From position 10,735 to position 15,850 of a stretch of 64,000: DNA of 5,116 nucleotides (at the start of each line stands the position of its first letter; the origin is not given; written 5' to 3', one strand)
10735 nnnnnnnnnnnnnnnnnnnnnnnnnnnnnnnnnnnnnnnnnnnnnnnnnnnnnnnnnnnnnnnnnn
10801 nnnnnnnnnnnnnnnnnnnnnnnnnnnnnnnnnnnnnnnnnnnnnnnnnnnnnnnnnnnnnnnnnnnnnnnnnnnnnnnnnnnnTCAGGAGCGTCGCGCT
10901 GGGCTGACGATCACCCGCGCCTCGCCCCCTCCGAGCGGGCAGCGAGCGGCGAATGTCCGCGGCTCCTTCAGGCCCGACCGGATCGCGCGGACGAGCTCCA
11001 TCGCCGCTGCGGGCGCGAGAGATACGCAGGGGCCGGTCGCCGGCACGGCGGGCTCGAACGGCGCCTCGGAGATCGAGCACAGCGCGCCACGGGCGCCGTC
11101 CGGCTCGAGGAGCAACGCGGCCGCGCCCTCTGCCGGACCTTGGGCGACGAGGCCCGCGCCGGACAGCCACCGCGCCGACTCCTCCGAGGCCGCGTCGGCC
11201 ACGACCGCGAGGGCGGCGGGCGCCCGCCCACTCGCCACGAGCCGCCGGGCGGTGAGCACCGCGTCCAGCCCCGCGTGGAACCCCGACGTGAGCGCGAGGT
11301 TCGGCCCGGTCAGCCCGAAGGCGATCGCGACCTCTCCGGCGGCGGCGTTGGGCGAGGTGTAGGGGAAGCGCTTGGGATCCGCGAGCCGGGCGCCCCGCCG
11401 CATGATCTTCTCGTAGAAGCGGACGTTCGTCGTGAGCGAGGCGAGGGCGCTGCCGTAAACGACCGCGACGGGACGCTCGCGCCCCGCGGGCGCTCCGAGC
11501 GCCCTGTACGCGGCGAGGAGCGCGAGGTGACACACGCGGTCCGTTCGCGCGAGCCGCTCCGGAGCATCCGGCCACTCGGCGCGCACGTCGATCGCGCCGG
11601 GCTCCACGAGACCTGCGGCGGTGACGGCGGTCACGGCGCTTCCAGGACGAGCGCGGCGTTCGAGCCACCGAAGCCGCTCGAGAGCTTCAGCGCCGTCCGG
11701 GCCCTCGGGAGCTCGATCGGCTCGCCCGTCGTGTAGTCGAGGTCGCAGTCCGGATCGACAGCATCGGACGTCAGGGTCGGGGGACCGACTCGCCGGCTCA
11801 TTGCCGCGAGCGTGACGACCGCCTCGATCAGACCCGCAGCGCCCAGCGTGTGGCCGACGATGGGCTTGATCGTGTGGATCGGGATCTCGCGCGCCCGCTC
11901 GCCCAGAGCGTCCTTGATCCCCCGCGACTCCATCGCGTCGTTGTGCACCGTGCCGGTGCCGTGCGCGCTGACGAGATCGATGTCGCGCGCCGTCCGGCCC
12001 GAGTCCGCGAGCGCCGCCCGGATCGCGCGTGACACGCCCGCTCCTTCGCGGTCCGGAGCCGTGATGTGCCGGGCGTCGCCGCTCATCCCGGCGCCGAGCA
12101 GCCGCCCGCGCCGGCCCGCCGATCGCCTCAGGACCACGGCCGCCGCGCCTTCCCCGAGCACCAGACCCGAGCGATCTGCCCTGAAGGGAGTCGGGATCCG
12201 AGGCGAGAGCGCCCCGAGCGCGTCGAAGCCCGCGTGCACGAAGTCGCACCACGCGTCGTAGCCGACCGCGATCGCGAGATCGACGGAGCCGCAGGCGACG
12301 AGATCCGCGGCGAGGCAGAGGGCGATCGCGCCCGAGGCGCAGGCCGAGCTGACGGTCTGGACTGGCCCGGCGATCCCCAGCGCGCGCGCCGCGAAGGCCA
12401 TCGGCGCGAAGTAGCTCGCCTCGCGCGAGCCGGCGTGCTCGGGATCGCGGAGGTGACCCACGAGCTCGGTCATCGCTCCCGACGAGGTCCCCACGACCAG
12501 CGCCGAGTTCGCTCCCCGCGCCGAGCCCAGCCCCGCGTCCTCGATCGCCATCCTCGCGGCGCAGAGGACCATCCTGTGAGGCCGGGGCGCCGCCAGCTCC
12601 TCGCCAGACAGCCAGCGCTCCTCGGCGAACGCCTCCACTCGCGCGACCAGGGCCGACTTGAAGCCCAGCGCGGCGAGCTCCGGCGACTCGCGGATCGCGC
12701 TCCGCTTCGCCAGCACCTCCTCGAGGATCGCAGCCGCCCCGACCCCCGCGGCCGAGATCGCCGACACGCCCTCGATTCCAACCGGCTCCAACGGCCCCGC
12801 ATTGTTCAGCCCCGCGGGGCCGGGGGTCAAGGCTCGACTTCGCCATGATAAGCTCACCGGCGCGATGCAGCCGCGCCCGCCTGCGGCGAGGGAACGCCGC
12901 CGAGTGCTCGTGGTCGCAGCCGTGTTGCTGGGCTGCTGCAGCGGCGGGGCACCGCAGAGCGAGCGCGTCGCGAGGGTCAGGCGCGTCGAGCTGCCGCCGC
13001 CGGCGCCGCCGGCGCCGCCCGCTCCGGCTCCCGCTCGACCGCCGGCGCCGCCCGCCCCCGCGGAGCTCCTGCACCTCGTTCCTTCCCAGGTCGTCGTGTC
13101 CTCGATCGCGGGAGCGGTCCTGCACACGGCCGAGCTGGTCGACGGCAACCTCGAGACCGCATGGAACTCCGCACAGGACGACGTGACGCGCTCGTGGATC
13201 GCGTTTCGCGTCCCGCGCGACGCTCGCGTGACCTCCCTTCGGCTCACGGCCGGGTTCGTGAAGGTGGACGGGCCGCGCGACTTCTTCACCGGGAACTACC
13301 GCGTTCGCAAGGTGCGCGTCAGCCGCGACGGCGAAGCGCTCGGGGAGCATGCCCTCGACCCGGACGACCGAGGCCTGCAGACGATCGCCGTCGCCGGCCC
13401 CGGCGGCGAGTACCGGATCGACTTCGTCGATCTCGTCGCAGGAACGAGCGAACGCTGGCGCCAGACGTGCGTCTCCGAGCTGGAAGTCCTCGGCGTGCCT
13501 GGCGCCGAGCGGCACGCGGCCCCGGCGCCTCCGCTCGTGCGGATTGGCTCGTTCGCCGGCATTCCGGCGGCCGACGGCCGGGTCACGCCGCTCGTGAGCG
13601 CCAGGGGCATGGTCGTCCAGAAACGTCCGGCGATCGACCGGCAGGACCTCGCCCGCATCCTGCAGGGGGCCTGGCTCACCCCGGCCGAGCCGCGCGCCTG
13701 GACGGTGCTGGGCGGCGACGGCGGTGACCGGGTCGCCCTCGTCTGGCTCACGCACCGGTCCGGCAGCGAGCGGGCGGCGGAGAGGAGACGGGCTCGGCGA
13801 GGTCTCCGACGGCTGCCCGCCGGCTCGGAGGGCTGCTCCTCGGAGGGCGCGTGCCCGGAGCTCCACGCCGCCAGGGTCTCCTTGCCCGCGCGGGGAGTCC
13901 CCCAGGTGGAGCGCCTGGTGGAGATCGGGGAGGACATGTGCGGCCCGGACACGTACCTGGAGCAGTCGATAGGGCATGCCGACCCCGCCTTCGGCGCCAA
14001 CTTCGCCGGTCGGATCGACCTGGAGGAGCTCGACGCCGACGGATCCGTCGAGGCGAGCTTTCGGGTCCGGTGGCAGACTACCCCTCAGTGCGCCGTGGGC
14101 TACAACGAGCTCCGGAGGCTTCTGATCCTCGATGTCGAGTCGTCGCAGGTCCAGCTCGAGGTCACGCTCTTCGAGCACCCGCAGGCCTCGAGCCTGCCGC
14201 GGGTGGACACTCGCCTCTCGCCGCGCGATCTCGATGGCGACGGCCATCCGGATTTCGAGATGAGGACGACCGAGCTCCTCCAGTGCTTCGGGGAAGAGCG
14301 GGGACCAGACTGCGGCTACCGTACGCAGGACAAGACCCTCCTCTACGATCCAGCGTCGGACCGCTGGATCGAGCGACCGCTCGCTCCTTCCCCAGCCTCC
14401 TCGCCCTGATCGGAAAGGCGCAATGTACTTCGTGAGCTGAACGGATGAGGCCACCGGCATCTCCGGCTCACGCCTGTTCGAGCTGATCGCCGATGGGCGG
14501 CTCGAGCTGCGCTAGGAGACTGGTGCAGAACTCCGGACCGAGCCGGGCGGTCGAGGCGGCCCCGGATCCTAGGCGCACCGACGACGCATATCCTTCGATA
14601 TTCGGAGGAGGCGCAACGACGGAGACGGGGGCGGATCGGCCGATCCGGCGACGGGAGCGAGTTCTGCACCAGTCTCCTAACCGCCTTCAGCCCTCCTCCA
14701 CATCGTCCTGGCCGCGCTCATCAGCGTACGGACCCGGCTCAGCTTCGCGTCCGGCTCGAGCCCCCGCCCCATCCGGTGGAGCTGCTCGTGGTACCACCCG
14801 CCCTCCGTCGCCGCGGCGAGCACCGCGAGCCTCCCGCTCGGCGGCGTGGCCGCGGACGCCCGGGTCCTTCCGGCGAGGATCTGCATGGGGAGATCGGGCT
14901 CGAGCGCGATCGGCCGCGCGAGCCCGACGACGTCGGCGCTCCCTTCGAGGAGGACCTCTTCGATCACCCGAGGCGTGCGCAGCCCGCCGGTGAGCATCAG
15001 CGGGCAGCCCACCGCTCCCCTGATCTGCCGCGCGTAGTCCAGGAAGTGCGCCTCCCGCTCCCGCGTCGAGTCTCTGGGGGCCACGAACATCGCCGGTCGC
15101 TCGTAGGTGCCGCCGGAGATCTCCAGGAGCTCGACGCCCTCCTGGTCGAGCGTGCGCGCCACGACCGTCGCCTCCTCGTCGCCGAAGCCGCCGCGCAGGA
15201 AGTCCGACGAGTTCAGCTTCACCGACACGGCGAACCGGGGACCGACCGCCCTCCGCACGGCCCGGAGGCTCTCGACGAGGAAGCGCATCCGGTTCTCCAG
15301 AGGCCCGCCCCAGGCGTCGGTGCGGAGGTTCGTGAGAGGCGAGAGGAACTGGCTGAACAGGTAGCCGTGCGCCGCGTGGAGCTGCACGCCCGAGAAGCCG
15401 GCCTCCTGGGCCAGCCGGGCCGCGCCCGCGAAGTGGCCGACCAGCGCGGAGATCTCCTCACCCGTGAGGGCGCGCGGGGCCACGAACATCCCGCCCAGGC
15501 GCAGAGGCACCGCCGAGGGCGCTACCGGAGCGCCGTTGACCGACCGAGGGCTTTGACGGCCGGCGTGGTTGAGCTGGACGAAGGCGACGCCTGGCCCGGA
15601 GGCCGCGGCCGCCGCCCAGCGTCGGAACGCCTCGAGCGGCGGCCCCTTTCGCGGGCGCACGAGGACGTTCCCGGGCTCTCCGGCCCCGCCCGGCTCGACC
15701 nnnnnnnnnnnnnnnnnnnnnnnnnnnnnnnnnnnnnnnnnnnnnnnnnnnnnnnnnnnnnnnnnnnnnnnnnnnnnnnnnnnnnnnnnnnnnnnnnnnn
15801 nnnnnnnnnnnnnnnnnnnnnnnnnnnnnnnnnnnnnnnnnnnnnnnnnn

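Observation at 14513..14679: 167-bp element with perfect 21-bp terminal inverted repeats abutting a stop codon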

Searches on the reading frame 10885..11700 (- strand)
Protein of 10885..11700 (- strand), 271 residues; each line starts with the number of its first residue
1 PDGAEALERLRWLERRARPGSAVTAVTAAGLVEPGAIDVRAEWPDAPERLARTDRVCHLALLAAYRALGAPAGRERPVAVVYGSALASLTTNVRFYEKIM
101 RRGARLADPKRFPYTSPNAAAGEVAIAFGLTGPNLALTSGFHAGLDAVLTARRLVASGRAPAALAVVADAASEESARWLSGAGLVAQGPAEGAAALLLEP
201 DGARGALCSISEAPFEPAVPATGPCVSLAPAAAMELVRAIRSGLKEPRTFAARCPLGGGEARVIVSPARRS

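Call 49: search_protein_families(library=pfam, proteins=[window:10885-11700:-], max_evalue=0.001)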
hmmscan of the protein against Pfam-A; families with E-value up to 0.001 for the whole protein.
window:10885-11700:- (271 aa): 1 family
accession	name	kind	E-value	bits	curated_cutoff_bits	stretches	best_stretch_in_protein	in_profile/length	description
PF00109.32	ketoacyl-synt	-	1.3e-11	45.1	20.8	1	34-177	66-211/252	Beta-ketoacyl synthase, N-terminal domain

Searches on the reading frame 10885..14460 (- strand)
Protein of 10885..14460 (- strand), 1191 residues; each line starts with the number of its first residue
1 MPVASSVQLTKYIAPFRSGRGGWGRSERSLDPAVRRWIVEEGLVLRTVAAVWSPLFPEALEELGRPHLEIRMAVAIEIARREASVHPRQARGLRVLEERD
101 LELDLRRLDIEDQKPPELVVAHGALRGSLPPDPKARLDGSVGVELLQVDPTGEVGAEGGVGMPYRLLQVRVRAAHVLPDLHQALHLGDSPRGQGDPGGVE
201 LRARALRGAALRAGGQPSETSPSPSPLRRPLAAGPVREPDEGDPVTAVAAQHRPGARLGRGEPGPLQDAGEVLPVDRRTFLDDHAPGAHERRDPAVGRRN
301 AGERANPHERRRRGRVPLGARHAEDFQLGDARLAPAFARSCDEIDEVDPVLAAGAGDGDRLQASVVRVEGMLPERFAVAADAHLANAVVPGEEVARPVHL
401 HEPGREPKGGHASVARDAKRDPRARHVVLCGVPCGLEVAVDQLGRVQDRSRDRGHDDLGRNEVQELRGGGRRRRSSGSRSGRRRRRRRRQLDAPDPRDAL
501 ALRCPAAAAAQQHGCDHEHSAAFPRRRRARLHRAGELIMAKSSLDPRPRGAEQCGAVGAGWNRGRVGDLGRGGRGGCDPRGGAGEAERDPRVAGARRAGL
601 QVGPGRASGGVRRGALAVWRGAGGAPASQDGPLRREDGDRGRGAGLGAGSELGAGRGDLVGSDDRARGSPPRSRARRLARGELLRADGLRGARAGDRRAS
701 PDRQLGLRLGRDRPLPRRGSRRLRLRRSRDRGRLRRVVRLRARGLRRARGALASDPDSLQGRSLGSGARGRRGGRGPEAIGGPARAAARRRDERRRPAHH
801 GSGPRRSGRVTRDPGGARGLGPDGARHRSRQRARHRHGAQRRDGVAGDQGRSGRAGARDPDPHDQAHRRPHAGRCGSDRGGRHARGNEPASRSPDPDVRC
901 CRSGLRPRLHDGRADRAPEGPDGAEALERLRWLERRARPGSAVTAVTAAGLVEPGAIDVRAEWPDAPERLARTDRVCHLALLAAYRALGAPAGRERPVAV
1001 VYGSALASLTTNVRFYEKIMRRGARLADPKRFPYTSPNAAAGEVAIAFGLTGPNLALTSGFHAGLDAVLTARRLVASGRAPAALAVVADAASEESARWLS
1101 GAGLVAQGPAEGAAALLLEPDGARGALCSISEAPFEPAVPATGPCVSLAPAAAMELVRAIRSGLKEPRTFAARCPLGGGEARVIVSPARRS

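Call 8: search_protein_families(library=pfam, proteins=[window:10885-14460:-], max_evalue=0.01)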
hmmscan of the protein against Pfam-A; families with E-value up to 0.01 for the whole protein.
window:10885-14460:- (1191 aa): 1 family
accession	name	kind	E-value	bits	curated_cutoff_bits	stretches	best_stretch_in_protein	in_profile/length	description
PF00109.32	ketoacyl-synt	-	1.5e-10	41.6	20.8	1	926-1096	35-210/252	Beta-ketoacyl synthase, N-terminal domain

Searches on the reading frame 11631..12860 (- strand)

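Call 49: search_protein_families(library=pfam, proteins=[window:11631-12860:-], max_evalue=0.001)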
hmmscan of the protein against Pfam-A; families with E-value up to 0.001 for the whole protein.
window:11631-12860:- (409 aa): 3 families
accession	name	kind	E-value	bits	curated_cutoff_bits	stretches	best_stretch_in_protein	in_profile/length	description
PF02801.28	Ketoacyl-synt_C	-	6.7e-29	100.7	20.8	1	253-364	3-117/119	Beta-ketoacyl synthase, C-terminal domain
PF00109.32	ketoacyl-synt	-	2e-25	90.3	20.8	1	25-247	2-249/252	Beta-ketoacyl synthase, N-terminal domain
PF00108.29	Thiolase_N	-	1.8e-05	24.7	26.4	1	154-201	63-112/260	Thiolase, N-terminal domain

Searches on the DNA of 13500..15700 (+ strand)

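Call 7: search_rna_families(source=window, start=13500, end=15700, threshold=evalue, max_evalue=1)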
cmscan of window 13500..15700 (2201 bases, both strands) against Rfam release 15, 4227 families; matches with E-value up to 1: 0.
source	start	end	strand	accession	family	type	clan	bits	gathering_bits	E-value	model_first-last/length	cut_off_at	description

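Call 15: search_dna_similar(query=window:14513-14679:+, collection=plasmids, mode=distant, max_evalue=0.01)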
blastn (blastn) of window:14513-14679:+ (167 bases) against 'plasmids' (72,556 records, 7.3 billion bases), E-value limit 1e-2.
No match.

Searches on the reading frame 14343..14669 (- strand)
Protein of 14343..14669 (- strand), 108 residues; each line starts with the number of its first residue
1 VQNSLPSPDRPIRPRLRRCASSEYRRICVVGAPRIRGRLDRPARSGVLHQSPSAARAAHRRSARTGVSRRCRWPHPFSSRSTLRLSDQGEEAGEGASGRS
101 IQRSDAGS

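Call 8: search_protein_families(library=pfam, proteins=[window:14343-14669:-], max_evalue=0.01)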
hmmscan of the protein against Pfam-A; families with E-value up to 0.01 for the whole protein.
window:14343-14669:- (108 aa): 0 families

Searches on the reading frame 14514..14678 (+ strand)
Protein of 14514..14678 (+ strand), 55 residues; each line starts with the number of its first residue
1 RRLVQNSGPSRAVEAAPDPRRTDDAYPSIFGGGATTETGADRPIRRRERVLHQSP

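Call 44: search_protein_representatives(protein=window:14514-14678:+)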
Query: 55 residues. Proteins with E-value up to 0.001 (for the whole library): 3; up to 1e-10: 1; up to 1e-30: 0. The best 3 are listed.
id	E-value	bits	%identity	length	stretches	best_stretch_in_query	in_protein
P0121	4.3e-22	92.4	89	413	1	1-55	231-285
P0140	3.7e-10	55.2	41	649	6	16-55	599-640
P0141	4.8e-07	45.5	70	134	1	8-47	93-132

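Call 46: find_encoding_contigs(protein=P0141, flank=10000, max_places=10)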
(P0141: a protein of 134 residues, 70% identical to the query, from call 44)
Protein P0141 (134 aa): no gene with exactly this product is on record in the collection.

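Call 47: list_cluster_members(proteins=[P0141, P0140])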
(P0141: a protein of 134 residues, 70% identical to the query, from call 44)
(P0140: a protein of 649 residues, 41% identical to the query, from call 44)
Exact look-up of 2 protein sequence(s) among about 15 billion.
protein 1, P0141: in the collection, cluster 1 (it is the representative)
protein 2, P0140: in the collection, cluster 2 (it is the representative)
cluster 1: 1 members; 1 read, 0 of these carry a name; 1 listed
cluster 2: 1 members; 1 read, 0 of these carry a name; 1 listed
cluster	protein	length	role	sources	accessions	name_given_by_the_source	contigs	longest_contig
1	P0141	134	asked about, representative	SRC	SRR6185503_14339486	-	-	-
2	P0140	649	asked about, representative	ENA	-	-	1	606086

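Call 68: search_dna_similar(query=window:14514-14678:+, collection=plasmids, mode=protein, max_evalue=0.01, max_rows=10)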
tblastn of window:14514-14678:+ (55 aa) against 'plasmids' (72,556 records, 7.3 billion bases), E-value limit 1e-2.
No match.
